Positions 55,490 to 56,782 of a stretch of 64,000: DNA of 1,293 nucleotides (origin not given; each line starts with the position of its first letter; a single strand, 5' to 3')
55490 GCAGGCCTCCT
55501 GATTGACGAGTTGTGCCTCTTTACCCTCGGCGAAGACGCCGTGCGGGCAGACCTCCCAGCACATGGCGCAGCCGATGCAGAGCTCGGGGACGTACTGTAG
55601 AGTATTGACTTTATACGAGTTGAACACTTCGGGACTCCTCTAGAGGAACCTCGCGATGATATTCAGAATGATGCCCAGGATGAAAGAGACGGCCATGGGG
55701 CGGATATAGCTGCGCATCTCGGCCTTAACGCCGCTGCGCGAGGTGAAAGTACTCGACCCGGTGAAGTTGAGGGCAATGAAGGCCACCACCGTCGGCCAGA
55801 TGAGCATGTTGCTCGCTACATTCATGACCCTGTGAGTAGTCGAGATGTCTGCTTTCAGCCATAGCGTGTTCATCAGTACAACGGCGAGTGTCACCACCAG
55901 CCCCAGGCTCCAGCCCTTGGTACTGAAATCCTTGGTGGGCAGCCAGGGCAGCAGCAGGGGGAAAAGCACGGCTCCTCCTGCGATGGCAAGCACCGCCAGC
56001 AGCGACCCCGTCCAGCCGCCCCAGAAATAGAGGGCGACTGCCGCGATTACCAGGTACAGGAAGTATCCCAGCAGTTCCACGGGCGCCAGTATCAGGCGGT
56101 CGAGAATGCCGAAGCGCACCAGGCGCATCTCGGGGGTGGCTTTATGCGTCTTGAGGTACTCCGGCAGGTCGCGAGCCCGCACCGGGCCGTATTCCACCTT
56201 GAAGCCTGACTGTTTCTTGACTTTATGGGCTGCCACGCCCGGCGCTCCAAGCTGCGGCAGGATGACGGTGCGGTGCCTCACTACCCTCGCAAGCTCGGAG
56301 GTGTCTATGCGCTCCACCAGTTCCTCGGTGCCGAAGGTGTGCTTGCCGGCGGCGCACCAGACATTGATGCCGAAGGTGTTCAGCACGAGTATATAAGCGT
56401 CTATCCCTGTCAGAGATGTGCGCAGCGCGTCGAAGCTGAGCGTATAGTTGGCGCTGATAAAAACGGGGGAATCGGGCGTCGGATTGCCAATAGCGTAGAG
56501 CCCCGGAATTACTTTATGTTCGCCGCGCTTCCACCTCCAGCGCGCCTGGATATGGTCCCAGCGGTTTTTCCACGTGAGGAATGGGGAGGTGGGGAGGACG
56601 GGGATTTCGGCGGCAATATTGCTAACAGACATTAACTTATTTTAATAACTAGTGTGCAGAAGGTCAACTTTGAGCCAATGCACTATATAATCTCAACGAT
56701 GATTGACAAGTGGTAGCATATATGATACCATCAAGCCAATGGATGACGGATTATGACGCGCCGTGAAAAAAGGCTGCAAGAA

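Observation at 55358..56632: hgcA-hgcB mercury methylation gene pair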

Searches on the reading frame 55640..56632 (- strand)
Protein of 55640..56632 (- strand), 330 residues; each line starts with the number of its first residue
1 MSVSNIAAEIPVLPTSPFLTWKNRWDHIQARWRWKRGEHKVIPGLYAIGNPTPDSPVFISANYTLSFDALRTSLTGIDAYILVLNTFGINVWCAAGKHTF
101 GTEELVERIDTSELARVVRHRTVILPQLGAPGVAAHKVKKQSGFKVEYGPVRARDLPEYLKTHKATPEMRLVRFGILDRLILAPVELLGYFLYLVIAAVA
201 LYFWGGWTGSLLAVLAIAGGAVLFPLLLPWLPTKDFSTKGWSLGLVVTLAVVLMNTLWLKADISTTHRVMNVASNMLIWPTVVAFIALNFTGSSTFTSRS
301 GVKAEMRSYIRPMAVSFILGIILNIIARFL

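Call 3: search_protein_families(library=ncbifam, proteins=[window:55640-56632:-], max_evalue=0.01)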
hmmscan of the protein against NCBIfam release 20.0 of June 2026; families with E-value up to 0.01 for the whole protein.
window:55640-56632:- (330 aa): 3 families
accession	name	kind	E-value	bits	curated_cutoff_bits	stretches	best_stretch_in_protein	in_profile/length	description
NF040863.1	HgcA_corrinoid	equivalog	4.3e-126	420.5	275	1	15-329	4-324/325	mercury methylation corrinoid protein HgcA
NF043039.1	HgcAB_like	equivalog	3.1e-64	217.8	285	1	39-298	14-280/350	HgcAB-like fusion protein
NF003195.0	PRK04165.1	equivalog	1.5e-19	70.2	306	1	40-164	323-447/450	acetyl-CoA decarbonylase/synthase complex subunit gamma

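Call 4: search_protein_families(library=pfam, proteins=[window:55640-56632:-], max_evalue=0.01)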
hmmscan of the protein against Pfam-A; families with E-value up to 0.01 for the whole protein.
window:55640-56632:- (330 aa): 1 family
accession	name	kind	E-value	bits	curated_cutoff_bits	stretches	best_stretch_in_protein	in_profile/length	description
PF03599.22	CdhD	-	3.3e-12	46.3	24.8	1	41-156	268-383/387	CO dehydrogenase/acetyl-CoA synthase delta subunit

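Call 6: search_solved_structures(query=window:55640-56632:-, max_evalue=0.01, show_alignments=2)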
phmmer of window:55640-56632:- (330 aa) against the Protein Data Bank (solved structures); distinct sequences matched with E-value up to 0.01: 3.
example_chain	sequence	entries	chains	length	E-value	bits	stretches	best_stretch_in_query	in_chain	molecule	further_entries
2h9a_A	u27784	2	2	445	1.3e-12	50.9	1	41-161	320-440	Carbon monoxide dehydrogenase corrinoid/iron-sulfur protein, gamma subunit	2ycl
4c1n_A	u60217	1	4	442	1.4e-12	50.8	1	41-161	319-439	CARBON MONOXIDE DEHYDROGENASE CORRINOID/IRON-SULFUR PROTEIN, GAMMA SUBUNIT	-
4djd_C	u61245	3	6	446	3.7e-06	29.7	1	44-161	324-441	Corrinoid/iron-sulfur protein large subunit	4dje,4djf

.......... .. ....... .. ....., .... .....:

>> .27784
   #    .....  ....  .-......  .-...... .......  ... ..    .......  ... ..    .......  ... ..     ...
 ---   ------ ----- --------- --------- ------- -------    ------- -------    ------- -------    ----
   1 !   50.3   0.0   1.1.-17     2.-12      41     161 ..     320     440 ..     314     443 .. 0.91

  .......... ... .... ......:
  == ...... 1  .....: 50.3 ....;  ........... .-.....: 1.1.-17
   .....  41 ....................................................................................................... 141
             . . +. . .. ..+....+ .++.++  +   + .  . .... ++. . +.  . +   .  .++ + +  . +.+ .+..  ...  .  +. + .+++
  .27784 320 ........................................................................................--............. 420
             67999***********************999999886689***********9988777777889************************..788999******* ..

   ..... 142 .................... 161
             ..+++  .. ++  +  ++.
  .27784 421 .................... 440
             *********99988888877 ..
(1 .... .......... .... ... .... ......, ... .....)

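Call 7: find_homologous_proteins(query=window:55640-56632:-, max_evalue=1e-10)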
Query window:55640-56632:- (330 aa): 7976 proteins with E <= 1e-10 among 8000 candidates; the best 120 are listed.
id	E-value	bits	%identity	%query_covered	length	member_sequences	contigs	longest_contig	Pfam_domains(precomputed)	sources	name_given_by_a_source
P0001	1.3e-216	736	100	100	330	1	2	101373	PF03599.23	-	-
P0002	1.9e-193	660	87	100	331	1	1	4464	PF03599.23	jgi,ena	-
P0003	2.0e-193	660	89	98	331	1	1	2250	PF03599.23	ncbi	-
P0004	1.9e-192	657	87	98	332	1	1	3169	PF03599.23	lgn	-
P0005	2.7e-191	653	87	99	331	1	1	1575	PF03599.23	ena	-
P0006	6.5e-189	645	87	98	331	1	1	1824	PF03599.23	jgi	jgi:hypothetical protein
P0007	8.1e-189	645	85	100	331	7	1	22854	PF03599.23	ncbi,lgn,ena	ncbi:MAG: mercury methylation corrinoid protein HgcA [Dehalococcoidales bacterium]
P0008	1.9e-187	640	85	100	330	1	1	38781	PF03599.23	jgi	jgi:hypothetical protein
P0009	2.0e-187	640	85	100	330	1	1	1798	PF03599.23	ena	-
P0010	4.9e-187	639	85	99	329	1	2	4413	PF03599.23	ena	-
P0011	7.9e-186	635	84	100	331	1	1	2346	PF03599.23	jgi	-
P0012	1.4e-183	628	83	98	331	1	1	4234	PF03599.23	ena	-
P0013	1.6e-182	624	83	100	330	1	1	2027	PF03599.23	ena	-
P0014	5.0e-182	623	83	98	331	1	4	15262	PF03599.23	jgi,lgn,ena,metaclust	metaclust:\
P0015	2.1e-181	621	81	100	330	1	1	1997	PF03599.23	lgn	-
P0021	3.6e-170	584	76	99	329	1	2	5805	PF03599.23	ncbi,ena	-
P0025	4.9e-163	560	72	99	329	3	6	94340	PF03599.23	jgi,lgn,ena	jgi:hypothetical protein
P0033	2.5e-155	535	70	99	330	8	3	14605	PF03599.23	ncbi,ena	-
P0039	8.8e-124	431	60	98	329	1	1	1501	PF03599.23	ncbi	-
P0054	8.5e-120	418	60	100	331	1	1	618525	PF03599.23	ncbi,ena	-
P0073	7.9e-118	412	57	100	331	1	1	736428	PF03599.23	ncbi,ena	-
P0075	9.1e-118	411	58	100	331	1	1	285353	PF03599.23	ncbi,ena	-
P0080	1.3e-117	411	59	100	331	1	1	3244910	PF03599.23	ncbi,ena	-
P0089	2.4e-117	410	61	96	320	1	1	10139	PF03599.23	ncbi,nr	ncbi:MAG: carbon monoxide dehydrogenase [Chloroflexi bacterium]|nr:carbon monoxide dehydrogenase [Ch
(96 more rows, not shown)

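Call 8: find_related_loci(query=window:55640-56632:-, collection=genome_contigs, flank=6000)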
Query window:55640-56632:- (330 aa) in genome_contigs; peptide patterns used: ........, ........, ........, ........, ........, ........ (x = any residue, [..] = any of these).
51 stretches matched a pattern; 8 encode a relative of the query (tblastn E <= 1e-3); 8 distinct loci.
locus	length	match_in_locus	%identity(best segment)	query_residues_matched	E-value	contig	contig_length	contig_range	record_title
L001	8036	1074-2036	82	10-330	5e-180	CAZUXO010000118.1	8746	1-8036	MAG TPA_asm: uncultured Dehalococcoidales bacterium isolate binchicken_co18_545 genome assembly, contig: k141_3779552, w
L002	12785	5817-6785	82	8-330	2e-174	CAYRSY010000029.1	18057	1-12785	MAG TPA_asm: uncultured Dehalococcoidales bacterium isolate SRP192927_co3_545 genome assembly, contig: NODE_6800_length_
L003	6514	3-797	73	66-330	1e-128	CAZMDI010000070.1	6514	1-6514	MAG TPA_asm: uncultured Dehalococcoidales bacterium isolate SRP284006_co1_561 genome assembly, contig: NODE_24622_length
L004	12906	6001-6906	52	19-321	1e-97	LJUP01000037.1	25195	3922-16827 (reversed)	MAG: Bacteroides sp. SM23_62 WORSMTZ_2746, whole genome shotgun sequence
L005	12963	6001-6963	46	17-330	6e-84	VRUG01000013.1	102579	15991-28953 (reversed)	MAG: Planctomycetota bacterium isolate MohnsGC08_bin181 NODE_13_length_102579_cov_15.958089, whole genome shotgun sequen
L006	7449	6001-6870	52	19-309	1e-95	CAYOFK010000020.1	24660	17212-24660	MAG TPA_asm: uncultured Rikenellaceae bacterium isolate SRP128015_co2_64 genome assembly, contig: NODE_861_length_24660_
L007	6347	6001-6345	63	12-126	6e-46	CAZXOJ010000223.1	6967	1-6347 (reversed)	MAG TPA_asm: uncultured Bacteroides sp. isolate SRP155585_co2_236 genome assembly, contig: NODE_9759_length_6967_cov_9.9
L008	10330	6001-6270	60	6-95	8e-29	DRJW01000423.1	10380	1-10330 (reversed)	MAG TPA_asm: Nitrospirae bacterium isolate HyVt-426 HyVt-426_k95_82974, whole genome shotgun sequence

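Call 9: find_encoding_contigs(protein=P0008, flank=6000, max_places=3)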
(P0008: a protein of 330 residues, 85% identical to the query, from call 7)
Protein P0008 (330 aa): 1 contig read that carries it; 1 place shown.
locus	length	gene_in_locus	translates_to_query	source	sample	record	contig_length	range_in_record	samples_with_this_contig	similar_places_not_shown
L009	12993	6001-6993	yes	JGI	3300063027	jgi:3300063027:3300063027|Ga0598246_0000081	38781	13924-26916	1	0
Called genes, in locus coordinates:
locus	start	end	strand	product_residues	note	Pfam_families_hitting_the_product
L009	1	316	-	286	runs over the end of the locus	PF02811:PHP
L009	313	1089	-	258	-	PF00149:Metallophos, PF13277:YmdB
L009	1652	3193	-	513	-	PF12072:RNase_Y_N, PF00013:KH_1, PF08668:HDOD (faint), PF01966:HD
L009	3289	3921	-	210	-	PF27462:RecX_N (weak), PF21982:RecX_HTH1, PF02631:RecX_HTH2, PF21981:RecX_HTH3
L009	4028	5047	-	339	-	PF00154:RecA_N, PF06745:ATPase (weak), PF08423:Rad51, PF01637:ATPase_2 (faint), PF21096:RecA_C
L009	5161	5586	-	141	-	PF05534:HicB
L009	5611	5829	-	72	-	-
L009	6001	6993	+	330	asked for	PF03599:CdhD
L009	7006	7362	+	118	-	PF12838:Fer4_7 (faint), PF25160:LdpA_Fe-S-bd (faint), PF00037:Fer4 (weak), PF12797:Fer4_2 (faint), PF12837:Fer4_6 (weak), PF13237:Fer4_10, PF13187:Fer4_9, PF00037:Fer4 (weak)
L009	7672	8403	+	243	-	PF00111:Fer2 (weak), PF13085:Fer2_3 (weak), PF01799:Fer2_2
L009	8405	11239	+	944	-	PF01315:Ald_Xan_dh_C (faint), PF02738:MoCoBD_1, PF20256:MoCoBD_2 (faint)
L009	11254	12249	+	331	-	PF00941:FAD_binding_5, PF03450:CO_deh_flav_C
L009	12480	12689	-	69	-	-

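Call 10: find_encoding_contigs(protein=P0007, flank=6000, max_places=3)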
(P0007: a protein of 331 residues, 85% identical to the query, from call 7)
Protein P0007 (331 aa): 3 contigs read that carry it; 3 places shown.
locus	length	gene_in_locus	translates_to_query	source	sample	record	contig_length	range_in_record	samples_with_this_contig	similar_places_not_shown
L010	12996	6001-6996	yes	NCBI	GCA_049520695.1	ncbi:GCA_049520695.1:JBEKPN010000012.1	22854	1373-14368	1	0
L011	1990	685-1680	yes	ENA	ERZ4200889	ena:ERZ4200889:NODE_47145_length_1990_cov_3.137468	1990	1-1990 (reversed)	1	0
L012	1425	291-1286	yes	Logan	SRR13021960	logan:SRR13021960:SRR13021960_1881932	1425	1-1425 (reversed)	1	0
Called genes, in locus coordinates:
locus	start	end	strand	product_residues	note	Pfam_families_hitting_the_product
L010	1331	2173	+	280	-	PF12146:Hydrolase_4, PF00561:Abhydrolase_1, PF12697:Abhydrolase_6, PF20408:Abhydrolase_11 (faint)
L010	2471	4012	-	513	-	PF12072:RNase_Y_N, PF00013:KH_1, PF08668:HDOD (faint), PF01966:HD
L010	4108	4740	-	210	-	PF21982:RecX_HTH1, PF02631:RecX_HTH2, PF21981:RecX_HTH3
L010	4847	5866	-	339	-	PF00154:RecA_N, PF06745:ATPase (weak), PF08423:Rad51, PF01637:ATPase_2 (faint), PF21096:RecA_C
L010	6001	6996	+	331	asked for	PF03599:CdhD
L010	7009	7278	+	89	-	PF12838:Fer4_7 (faint), PF13183:Fer4_8 (faint), PF14697:Fer4_21 (faint), PF12837:Fer4_6 (weak), PF13237:Fer4_10, PF00037:Fer4 (weak), PF13187:Fer4_9, PF00037:Fer4 (weak), +4 more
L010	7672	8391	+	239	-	PF13085:Fer2_3 (faint), PF00111:Fer2 (weak), PF01799:Fer2_2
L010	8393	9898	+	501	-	PF01315:Ald_Xan_dh_C (faint), PF02738:MoCoBD_1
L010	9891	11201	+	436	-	PF20256:MoCoBD_2 (weak)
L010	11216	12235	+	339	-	PF00941:FAD_binding_5, PF03450:CO_deh_flav_C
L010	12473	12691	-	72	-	-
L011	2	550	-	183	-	?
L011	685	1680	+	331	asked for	PF03599:CdhD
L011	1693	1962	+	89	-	PF12838:Fer4_7 (faint), PF13183:Fer4_8 (faint), PF14697:Fer4_21 (faint), PF12837:Fer4_6 (weak), PF13237:Fer4_10, PF00037:Fer4 (weak), PF13187:Fer4_9, PF00037:Fer4 (weak), +4 more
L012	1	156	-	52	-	?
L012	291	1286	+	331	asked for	PF03599:CdhD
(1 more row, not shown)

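Call 11: find_encoding_contigs(protein=P0025, flank=6000, max_places=3)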
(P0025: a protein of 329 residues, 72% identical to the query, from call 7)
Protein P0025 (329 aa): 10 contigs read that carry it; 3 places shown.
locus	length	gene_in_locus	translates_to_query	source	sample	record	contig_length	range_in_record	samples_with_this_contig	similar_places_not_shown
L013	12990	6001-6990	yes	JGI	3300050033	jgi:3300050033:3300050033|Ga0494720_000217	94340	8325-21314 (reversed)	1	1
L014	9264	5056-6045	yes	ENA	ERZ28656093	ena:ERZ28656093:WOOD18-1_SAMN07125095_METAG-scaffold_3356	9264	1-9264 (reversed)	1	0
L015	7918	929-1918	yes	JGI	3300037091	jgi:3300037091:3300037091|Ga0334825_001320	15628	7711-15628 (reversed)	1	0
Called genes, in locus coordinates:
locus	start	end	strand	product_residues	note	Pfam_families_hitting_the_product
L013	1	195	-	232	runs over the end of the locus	PF02660:G3P_acyltransf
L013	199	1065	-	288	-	PF02811:PHP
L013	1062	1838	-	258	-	PF00149:Metallophos, PF13277:YmdB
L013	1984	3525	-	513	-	PF12072:RNase_Y_N, PF00013:KH_1 (weak), PF08668:HDOD (faint), PF01966:HD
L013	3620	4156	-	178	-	PF21982:RecX_HTH1, PF02631:RecX_HTH2, PF21981:RecX_HTH3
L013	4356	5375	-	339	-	PF00154:RecA_N, PF06745:ATPase (weak), PF08423:Rad51, PF21096:RecA_C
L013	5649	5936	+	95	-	-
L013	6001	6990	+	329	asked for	PF03599:CdhD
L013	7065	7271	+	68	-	PF13187:Fer4_9 (faint), PF13484:Fer4_16 (faint), PF00037:Fer4 (weak)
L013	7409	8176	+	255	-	PF00809:Pterin_bind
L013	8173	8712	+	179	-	PF01288:HPPK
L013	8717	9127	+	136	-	PF01242:PTPS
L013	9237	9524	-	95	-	-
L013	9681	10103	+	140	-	PF00829:Ribosomal_L21p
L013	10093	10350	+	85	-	PF01016:Ribosomal_L27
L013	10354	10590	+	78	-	PF01197:Ribosomal_L31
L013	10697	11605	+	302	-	PF07136:DUF1385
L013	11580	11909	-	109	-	PF01502:PRA-CH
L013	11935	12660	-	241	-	PF00977:His_biosynth, PF01207:Dus (faint), PF03060:NMO (faint)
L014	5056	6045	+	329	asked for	PF03599:CdhD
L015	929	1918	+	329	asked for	PF03599:CdhD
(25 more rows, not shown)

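Call 22: find_related_loci(query=window:55640-56632:-, collection=metagenome_contigs, flank=5000)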
Query window:55640-56632:- (330 aa) in metagenome_contigs; peptide patterns used: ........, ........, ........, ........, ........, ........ (x = any residue, [..] = any of these).
99 stretches matched a pattern; 28 encode a relative of the query (tblastn E <= 1e-3); 28 distinct loci.
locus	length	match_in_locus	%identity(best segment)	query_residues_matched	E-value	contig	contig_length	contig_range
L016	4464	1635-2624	87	1-330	0e+0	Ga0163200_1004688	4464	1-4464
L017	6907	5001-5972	83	7-330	0e+0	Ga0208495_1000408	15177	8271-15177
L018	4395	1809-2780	83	7-330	0e+0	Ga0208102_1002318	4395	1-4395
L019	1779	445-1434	85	1-330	0e+0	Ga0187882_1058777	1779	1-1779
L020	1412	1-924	86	23-330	0e+0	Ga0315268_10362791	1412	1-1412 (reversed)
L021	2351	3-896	89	33-330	0e+0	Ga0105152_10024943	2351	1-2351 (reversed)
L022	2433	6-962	56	14-330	4e-111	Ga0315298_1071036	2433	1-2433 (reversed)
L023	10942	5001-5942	55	12-326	4e-103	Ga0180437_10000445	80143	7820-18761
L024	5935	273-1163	54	12-309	4e-102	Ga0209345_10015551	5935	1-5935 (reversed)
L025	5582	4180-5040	54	22-309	1e-100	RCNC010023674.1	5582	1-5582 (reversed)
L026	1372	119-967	56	26-309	5e-108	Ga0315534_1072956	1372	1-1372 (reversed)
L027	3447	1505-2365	54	22-309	1e-101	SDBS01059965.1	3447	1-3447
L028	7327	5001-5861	54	22-309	8e-100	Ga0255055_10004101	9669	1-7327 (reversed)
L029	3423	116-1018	53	12-313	2e-101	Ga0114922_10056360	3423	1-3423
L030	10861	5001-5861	54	22-309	9e-100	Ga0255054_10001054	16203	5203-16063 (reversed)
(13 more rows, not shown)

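Call 42: search_protein_families(library=pfam, proteins=[L013:5649-5936:+], max_evalue=5)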
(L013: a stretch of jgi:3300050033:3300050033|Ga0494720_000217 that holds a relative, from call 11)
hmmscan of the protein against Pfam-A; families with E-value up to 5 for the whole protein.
L013:5649-5936:+ (95 aa): 0 families
